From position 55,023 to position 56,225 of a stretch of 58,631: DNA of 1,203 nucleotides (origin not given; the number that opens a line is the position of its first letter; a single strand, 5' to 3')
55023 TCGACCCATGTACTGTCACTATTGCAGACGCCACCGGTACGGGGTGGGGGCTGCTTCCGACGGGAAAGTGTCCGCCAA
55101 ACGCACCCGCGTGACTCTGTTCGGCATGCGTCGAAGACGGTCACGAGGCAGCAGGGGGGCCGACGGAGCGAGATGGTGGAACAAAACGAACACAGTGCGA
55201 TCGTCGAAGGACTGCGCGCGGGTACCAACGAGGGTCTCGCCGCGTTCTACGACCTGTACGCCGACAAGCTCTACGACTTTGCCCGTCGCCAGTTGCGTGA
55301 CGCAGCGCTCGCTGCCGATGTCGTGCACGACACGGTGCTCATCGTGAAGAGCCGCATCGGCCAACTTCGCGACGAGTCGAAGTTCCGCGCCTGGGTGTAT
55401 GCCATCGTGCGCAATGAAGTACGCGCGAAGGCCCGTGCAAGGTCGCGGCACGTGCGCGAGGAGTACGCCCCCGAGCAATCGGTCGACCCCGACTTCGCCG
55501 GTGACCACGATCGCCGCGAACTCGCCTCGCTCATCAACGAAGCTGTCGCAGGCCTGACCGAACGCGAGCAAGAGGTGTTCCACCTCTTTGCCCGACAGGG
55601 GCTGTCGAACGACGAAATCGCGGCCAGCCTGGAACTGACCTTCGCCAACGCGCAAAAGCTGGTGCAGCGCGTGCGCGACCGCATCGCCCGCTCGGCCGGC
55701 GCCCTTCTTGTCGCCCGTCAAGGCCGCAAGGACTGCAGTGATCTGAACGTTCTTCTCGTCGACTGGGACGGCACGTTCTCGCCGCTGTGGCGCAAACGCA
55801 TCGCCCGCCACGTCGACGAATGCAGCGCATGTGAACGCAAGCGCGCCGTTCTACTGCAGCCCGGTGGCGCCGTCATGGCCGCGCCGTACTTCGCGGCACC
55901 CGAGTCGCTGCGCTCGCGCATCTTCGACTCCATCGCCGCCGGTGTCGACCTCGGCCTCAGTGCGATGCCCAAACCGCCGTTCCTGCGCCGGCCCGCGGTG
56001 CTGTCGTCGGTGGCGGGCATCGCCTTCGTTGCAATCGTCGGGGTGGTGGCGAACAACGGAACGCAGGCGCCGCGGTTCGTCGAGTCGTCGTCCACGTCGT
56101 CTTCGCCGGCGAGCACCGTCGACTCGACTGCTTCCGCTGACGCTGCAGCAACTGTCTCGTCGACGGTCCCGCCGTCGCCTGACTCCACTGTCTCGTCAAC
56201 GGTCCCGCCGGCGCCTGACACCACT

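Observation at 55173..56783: One polypeptide combining an ECF sigma factor, a ZAS-type anti-sigma zinc motif, a TM helix and an extracytoplasmic domain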

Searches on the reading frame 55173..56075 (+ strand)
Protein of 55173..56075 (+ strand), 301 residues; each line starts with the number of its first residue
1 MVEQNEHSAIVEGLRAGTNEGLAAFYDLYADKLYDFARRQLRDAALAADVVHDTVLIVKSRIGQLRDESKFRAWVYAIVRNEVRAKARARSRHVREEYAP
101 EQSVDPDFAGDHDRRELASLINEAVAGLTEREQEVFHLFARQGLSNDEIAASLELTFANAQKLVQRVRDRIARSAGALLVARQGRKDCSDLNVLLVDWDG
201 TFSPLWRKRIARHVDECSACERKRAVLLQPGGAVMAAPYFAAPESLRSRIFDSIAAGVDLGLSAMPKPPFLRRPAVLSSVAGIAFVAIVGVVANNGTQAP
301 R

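Call 28: search_solved_structures(query=window:55173-56075:+, max_evalue=0.01, show_alignments=0)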
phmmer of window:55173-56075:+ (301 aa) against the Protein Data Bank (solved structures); distinct sequences matched with E-value up to 0.01: 13.
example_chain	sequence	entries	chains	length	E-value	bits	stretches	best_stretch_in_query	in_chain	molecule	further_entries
6dv9_F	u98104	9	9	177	2.3e-07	33.6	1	11-157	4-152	ECF RNA polymerase sigma factor SigL | RNA polymerase sigma factor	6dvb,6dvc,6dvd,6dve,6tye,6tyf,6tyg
6in7_B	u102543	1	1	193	4.5e-06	29.4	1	2-175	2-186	RNA polymerase sigma-H factor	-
8z6g_B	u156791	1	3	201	4.8e-06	29.3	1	2-177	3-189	RNA polymerase sigma factor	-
5uxx_A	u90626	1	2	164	1.6e-05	27.6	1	46-172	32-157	RNA polymerase sigma factor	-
6jcy_F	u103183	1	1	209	6.6e-05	25.6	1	29-168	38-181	ECF RNA polymerase sigma factor SigH,ECF RNA polymerase sigma factor SigE,ECF RNA polymera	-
5zx2_F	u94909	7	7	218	9.5e-05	25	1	29-132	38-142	ECF RNA polymerase sigma factor SigH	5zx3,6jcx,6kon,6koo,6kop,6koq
6dxo_A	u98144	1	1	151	0.0007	22.2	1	10-84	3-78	RNA polymerase ECF-subfamily sigma factor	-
5wuq_A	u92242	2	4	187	0.0007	22.2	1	13-89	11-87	ECF RNA polymerase sigma factor SigW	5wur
1h3l_A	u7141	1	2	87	0.00087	21.9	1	29-92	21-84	RNA POLYMERASE SIGMA FACTOR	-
7qh5_A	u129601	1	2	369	0.0011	21.6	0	11-83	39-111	RNA polymerase sigma factor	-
9m9d_F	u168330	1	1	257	0.0013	21.3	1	28-170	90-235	ECF RNA polymerase sigma factor SigE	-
9m9e_F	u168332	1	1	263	0.0014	21.2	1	28-170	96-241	ECF RNA polymerase sigma factor SigE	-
9m98_F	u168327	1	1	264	0.0014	21.2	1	28-170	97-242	ECF RNA polymerase sigma factor SigE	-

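Call 36: find_related_loci(query=A1, collection=genome_contigs, flank=5000)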
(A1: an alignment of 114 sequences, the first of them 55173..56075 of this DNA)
Query A1 (301 aa) in genome_contigs; peptide patterns used: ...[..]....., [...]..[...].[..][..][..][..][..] (x = any residue, [..] = any of these).
542 stretches matched a pattern; 462 encode a relative of the query (tblastn E <= 1e-3); the best 80 are kept; 78 distinct loci.
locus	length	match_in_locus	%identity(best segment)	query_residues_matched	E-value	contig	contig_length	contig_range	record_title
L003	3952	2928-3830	98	1-301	0e+0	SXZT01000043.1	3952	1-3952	MAG: Actinomycetota bacterium isolate F1-20-MAGs119 F1-20__c223403, whole genome shotgun sequence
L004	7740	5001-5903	93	1-301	0e+0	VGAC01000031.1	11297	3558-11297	MAG: Actinomycetota bacterium isolate M_surface_8_m2_026 M_surface_8_m2_026_Ga0194117_10005649, whole genome shotgun seq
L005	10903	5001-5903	90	1-301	0e+0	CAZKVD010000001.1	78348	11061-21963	MAG TPA_asm: uncultured Bifidobacterium sp. isolate SRP278252_co3_59 genome assembly, contig: NODE_317_length_78348_cov_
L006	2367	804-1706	90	1-301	0e+0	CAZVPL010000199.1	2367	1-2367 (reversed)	MAG TPA_asm: uncultured Bifidobacterium sp. isolate SRP278252_co3_3 genome assembly, contig: NODE_114672_length_2367_cov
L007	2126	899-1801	84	1-301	0e+0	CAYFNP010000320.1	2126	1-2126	MAG TPA_asm: uncultured Bifidobacterium sp. isolate ERP107066_co1_51 genome assembly, contig: NODE_99612_length_2126_cov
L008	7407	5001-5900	83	1-300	1e-164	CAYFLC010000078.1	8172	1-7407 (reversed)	MAG TPA_asm: uncultured Bifidobacterium sp. isolate ERP107066_co1_20 genome assembly, contig: NODE_9679_length_8172_cov_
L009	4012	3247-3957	95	1-237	2e-150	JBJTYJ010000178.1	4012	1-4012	MAG: Actinomycetota bacterium isolate samp_4443_metabat2_32 samp_4443_1572439, whole genome shotgun sequence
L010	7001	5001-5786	71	6-267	1e-115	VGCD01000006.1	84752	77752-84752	MAG: Actinomycetota bacterium isolate K_Offshore_surface_m2_010 K_Offshore_surface_m2_010_Ga0194130_10000392, whole geno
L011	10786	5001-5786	71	6-267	1e-115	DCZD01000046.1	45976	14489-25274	MAG TPA_asm: Acidimicrobiaceae bacterium UBA2093 UBA2093_contig_10180, whole genome shotgun sequence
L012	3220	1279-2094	69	6-277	5e-118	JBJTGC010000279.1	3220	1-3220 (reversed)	MAG: Actinomycetota bacterium isolate samp_4319_metabat2_30 samp_4319_1621968, whole genome shotgun sequence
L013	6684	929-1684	72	6-257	7e-115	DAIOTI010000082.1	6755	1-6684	MAG TPA_asm: Ilumatobacteraceae bacterium isolate CTOTU6231 NODE_3196_length_6755_cov_3.825522, whole genome shotgun seq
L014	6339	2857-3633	70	6-264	4e-113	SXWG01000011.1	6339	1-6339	MAG: Actinomycetota bacterium isolate F1-20-MAGs022 F1-20__c61089, whole genome shotgun sequence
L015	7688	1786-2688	94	1-301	0e+0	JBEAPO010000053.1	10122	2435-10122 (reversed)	MAG: Actinomycetota bacterium isolate muddycreek_2019_sw_WHONDRS-S19S_0082_B_bin.121 scaffold_2273406, whole genome shot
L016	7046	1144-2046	88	1-301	0e+0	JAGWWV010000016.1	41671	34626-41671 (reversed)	MAG: Acidobacteria bacterium isolate REEB451 contig-150_1501, whole genome shotgun sequence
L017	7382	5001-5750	56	10-258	6e-89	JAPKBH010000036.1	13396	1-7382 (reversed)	MAG: Acidimicrobiales bacterium isolate ANT-33 NODE_2658_length_13396_cov_9.659021, whole genome shotgun sequence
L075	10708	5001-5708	44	17-247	2e-55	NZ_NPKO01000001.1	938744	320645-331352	Mycolicibacterium sp. P9-64 NODE_1_length_938744_cov_46.5018, whole genome shotgun sequence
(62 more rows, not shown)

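Call 37: predict_structure(alignment_id=A1)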
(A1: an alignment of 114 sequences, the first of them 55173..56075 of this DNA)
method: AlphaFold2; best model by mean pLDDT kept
length: 301 residues; sequences in the alignment: 114
mean_pLDDT: 79.1   pTM: 0.71
mean pLDDT of the five models: 79.1, 76.7, 75.5, 75.3, 74.7
residues with pLDDT >= 90: 129; 70-90: 95; 50-70: 36; < 50: 41
segments of 3 or more residues with pLDDT < 50: 99-105, 262-282, 293-301
pLDDT, mean of each block of 10 residues (from residue 1): 77 91 93 92 91 94 90 94 90 58 48 75 87 91 90 93 92 88 88 90 86 93 80 60 90 82 42 41 50 43 36
secondary structure, 60 per line:
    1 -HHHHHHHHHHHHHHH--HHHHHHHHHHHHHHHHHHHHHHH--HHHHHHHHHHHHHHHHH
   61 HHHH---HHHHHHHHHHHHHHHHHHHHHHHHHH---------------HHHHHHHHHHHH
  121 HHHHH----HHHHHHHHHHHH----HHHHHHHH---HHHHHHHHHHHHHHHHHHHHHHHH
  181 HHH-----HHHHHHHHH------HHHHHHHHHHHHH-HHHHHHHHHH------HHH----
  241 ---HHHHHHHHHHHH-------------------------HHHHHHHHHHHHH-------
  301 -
elements in order: H2-16 H19-41 H44-64 H68-93 H109-125 H130-141 H146-153 H157-183 H189-197 H204-216 H218-227 H244-255 H281-293

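Call 40: fold_search(model_id=the predicted structure, library=pdb)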
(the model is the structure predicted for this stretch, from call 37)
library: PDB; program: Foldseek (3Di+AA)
matches with E <= 10: 232; with E <= 0.001: 12
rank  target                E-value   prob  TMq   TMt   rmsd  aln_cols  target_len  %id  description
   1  5wuq_B                3.0e-05  1.00  0.41  0.73   8.3       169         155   20  Crystal structure of SigW in complex with its anti-sigma RsiW, a zinc binding form (released 2017-03-29)
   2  1or7_A                4.2e-05  1.00  0.30  0.48  13.1       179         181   22  Crystal Structure of Escherichia coli sigmaE with the Cytoplasmic Domain of its Anti-sigma RseA (released 2003-04-15)
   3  5wur_A                5.3e-05  1.00  0.42  0.75   8.6       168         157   20  Crystal structure of SigW in complex with its anti-sigma RsiW, an oxdized form (released 2017-03-29)
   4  5wuq_A                5.3e-05  1.00  0.41  0.73   8.9       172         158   21  Crystal structure of SigW in complex with its anti-sigma RsiW, a zinc binding form (released 2017-03-29)
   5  6in7_B                1.0e-04  1.00  0.28  0.46  12.3       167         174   22  Crystal structure of AlgU in complex with MucA(cyto) (released 2019-07-24)
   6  8z6g_B                1.3e-04  1.00  0.27  0.46  12.4       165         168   22  the AlgU-MucAcyto complex structure in Pseudomonas aeruginosa (released 2024-05-08)
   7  8z6g_D                1.7e-04  1.00  0.27  0.46  12.8       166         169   22  the AlgU-MucAcyto complex structure in Pseudomonas aeruginosa (released 2024-05-08)
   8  1or7_B                2.5e-04  1.00  0.28  0.50  12.0       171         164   21  Crystal Structure of Escherichia coli sigmaE with the Cytoplasmic Domain of its Anti-sigma RseA (released 2003-04-15)
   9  6dv9_F                3.8e-04  1.00  0.24  0.40  26.9       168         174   26  Crystal structure of Mycobacterium tuberculosis transcription initiation complex(ECF sigma factor L) containing 5nt RN (released 2019-02-20)
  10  9m9e_F                3.8e-04  1.00  0.23  0.39  21.7       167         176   22  Structural Basis of Pausing During Transcription Initiation in Mycobacterium tuberculosis (released 2026-01-14)
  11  6jcx_F                6.8e-04  1.00  0.22  0.34  26.7       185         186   24  Mycobacterium tuberculosis transcription initiation complex with ECF sigma factor sigma H and 6nt RNA (released 2019-05-29)
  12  4cxf_A                7.8e-04  1.00  0.41  0.77   5.0       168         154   21  Structure of CnrH in complex with the cytosolic domain of CnrY (released 2014-04-30)
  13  6jbq_F                1.1e-03  1.00  0.28  0.44  27.2       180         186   18  CryoEM structure of Escherichia coli sigmaE transcription initiation complex containing 5nt of RNA (released 2019-05-29)
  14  5zx2_F                1.1e-03  1.00  0.22  0.37  26.9       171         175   23  Mycobacterium tuberculosis RNA polymerase transcription initiation complex with ECF sigma factor sigma H and 7nt RNA (released 2019-03-20)
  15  6kop_F                1.6e-03  1.00  0.22  0.40  27.9       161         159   23  Mycobacterium tuberculosis initial transcription complex comprising sigma H and 5'-OH RNA of 9 nt (released 2020-03-11)
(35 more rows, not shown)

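Call 61: find_homologous_proteins(query=L075:4932-6326:+, max_evalue=1e-20)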
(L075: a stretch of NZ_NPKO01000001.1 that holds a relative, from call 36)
Query L075:4932-6326:+ (465 aa): 1364 proteins with E <= 1e-20 among 8000 candidates; the best 120 are listed.
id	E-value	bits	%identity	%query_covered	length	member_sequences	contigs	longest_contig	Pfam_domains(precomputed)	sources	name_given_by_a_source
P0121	5.8e-295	996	100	100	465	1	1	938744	PF04542.21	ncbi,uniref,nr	ncbi:RNA polymerase sigma factor [Mycolicibacterium sp. P9-64]|uniref:RNA polymerase sigma factor n=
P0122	4.2e-241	819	86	92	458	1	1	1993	PF04542.21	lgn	-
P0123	1.0e-238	811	86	90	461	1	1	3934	PF04542.21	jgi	-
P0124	7.8e-220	748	82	90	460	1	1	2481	PF04542.21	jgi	jgi:RNA polymerase sigma factor (sigma-70 family)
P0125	4.7e-199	680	85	80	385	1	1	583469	PF04542.21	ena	-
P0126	3.4e-197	674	90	74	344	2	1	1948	PF04542.21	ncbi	ncbi:MAG TPA: sigma-70 family RNA polymerase sigma factor, partial [Mycobacterium sp.]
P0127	1.5e-191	655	74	89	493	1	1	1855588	PF04542.21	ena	-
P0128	2.7e-186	638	68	84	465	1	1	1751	PF04542.21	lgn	-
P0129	6.7e-164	564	63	100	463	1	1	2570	PF04542.21,PF08281.19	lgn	-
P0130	4.7e-161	555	90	60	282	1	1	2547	PF04542.21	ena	-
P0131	4.7e-158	545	61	100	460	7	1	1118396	PF04542.21,PF08281.19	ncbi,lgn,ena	-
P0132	3.6e-154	532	57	100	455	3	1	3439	PF04542.21,PF08281.19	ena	-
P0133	4.7e-151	522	60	100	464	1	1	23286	PF04542.21,PF08281.19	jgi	jgi:RNA polymerase sigma factor (sigma-70 family)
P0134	6.7e-151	521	60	100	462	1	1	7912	PF04542.21,PF08281.19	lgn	-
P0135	1.4e-149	517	59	100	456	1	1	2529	PF04542.21,PF08281.19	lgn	-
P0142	5.8e-145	502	58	89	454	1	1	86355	PF04542.21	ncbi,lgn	-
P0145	3.8e-142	492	68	70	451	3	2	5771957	PF04542.21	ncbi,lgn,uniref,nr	ncbi:hypothetical protein TUM20983_27520 [Mycobacterium antarcticum]|uniref:RNA polymerase sigma fac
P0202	1.6e-123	431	68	56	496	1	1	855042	PF04542.21,PF08281.19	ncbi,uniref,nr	ncbi:sigma-70 family RNA polymerase sigma factor [Mycolicibacterium sp. P9-64]|uniref:RNA polymerase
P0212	7.3e-122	426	61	67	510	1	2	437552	PF04542.21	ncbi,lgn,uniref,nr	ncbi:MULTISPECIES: RNA polymerase sigma factor [unclassified Mycobacterium]|uniref:RNA polymerase si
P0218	1.0e-121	425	63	68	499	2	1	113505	PF04542.21,PF08281.19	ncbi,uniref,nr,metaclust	ncbi:RNA polymerase sigma factor [Mycobacterium sp. URHB0044]|uniref:RNA polymerase sigma factor n=1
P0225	3.9e-121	423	67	63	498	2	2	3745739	PF04542.21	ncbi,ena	-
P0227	6.5e-121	422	61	64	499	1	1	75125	PF04542.21,PF08281.19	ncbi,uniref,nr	ncbi:RNA polymerase sigma factor [Mycolicibacterium sp.]|uniref:RNA polymerase sigma factor n=1 Tax=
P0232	1.8e-120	421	68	60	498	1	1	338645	PF04542.21,PF08281.19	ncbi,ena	-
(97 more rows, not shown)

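Call 66: list_cluster_members(proteins=[P0121, P0145, P0202, P0212, P0218, P0227, P0225, P0232, P0131, P0142])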
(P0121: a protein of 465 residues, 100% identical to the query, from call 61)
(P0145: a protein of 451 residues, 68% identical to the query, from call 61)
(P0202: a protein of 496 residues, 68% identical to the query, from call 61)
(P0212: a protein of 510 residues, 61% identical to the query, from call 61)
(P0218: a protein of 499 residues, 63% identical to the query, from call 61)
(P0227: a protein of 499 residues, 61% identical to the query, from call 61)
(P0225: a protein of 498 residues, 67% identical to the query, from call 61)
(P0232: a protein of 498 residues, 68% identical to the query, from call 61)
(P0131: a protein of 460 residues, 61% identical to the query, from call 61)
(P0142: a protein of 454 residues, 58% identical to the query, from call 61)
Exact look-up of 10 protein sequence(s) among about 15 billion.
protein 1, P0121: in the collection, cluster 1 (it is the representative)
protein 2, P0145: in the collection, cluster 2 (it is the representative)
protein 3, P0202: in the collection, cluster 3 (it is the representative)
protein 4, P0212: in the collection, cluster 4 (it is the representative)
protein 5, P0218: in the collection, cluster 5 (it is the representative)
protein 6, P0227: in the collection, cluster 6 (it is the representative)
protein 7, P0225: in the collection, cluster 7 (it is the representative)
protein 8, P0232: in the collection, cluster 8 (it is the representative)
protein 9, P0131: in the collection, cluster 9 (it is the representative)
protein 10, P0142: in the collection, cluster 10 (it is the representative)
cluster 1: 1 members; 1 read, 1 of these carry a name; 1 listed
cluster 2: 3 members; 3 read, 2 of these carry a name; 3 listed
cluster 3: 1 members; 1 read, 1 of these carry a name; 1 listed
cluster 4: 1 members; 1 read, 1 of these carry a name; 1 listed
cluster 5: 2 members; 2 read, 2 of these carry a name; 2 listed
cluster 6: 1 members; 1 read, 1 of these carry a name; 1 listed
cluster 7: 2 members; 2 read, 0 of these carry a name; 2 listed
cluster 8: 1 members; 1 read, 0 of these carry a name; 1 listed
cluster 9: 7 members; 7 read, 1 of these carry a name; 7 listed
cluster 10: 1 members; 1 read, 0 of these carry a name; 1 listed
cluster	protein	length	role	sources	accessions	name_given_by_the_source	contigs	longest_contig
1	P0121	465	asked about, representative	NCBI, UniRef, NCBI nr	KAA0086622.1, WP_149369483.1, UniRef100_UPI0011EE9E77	RNA polymerase sigma factor [Mycolicibacterium sp. P9-64] | RNA polymerase sigma factor n=1 Tax=Mycolicibacterium sp. P9-64 TaxID=2024612 ...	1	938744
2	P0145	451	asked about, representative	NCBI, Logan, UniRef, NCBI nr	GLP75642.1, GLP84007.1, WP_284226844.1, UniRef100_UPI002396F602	hypothetical protein TUM20983_27520 [Mycobacterium antarcticum] | RNA polymerase sigma factor n=1 Tax=unclassified Mycolicibacterium TaxID=2636767 ... | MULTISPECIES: RNA polymerase sigma factor [unclassified Mycolicibacterium]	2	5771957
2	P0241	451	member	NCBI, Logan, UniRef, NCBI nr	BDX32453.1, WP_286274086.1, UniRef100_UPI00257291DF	hypothetical protein TUM20985_30000 [Mycobacterium antarcticum] | RNA polymerase sigma factor n=1 Tax=Mycolicibacterium sp. TUM20985 TaxID=3023370 ... | RNA polymerase sigma factor [Mycolicibacterium sp. TUM20985]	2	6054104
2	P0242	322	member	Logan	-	-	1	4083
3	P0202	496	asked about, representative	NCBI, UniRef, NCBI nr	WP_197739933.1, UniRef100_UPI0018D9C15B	sigma-70 family RNA polymerase sigma factor [Mycolicibacterium sp. P9-64] | RNA polymerase sigma factor n=1 Tax=Mycolicibacterium sp. P9-64 TaxID=2024612 ...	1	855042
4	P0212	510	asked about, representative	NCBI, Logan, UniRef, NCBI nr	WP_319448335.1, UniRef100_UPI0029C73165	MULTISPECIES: RNA polymerase sigma factor [unclassified Mycobacterium] | RNA polymerase sigma factor n=1 Tax=unclassified Mycobacterium TaxID=2642494 ... | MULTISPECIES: sigma-70 family RNA polymerase sigma factor [unclassified Mycobacterium]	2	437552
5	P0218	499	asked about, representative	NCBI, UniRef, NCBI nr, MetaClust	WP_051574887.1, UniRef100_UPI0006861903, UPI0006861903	RNA polymerase sigma factor [Mycobacterium sp. URHB0044] | RNA polymerase sigma factor n=1 Tax=Mycobacterium sp. URHB0044 TaxID=1380386 ... | sigma-70 family RNA polymerase sigma factor [Mycobacterium sp. URHB0044]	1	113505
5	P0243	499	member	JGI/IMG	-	RNA polymerase sigma factor (sigma-70 family)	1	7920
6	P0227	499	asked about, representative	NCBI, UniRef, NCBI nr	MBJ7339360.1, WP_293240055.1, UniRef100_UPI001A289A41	RNA polymerase sigma factor [Mycolicibacterium sp.] | RNA polymerase sigma factor n=1 Tax=Mycolicibacterium sp. TaxID=2320850 ...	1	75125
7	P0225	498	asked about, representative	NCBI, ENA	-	-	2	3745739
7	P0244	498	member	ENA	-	-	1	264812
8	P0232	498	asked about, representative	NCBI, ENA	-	-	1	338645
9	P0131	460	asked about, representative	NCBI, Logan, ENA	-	-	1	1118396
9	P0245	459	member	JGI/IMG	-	RNA polymerase sigma factor (sigma-70 family)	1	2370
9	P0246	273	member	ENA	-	-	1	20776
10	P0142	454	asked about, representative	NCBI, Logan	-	-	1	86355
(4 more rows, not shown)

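Call 112: search_protein_representatives(alignment_id=A1)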
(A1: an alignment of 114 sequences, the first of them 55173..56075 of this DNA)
Query: 114 sequences, 502 profile positions. Proteins with E-value up to 0.001 (for the whole library): 264124; up to 1e-10: 72836; up to 1e-30: 2532. The best 150 are listed.
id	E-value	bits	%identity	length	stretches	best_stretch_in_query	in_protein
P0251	2.5e-169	581.3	-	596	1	3-501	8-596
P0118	1.5e-168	578.8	-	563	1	5-501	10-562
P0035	3.9e-161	554.3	-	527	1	1-500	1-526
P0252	5.0e-161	554.0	-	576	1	6-500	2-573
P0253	7.1e-160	550.2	-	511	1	6-491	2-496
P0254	1.2e-159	549.4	-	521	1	4-501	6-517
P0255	3.9e-159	547.7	-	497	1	6-500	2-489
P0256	1.0e-158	546.4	-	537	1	6-492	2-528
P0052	2.9e-156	538.3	-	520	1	3-497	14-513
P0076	3.8e-154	531.3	-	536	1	5-495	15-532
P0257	1.6e-153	529.2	-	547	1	4-501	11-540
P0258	2.0e-153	528.9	-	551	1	6-497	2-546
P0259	3.6e-153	528.0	-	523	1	4-495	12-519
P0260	3.9e-153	527.9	-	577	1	6-500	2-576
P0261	1.6e-152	525.9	-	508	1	6-501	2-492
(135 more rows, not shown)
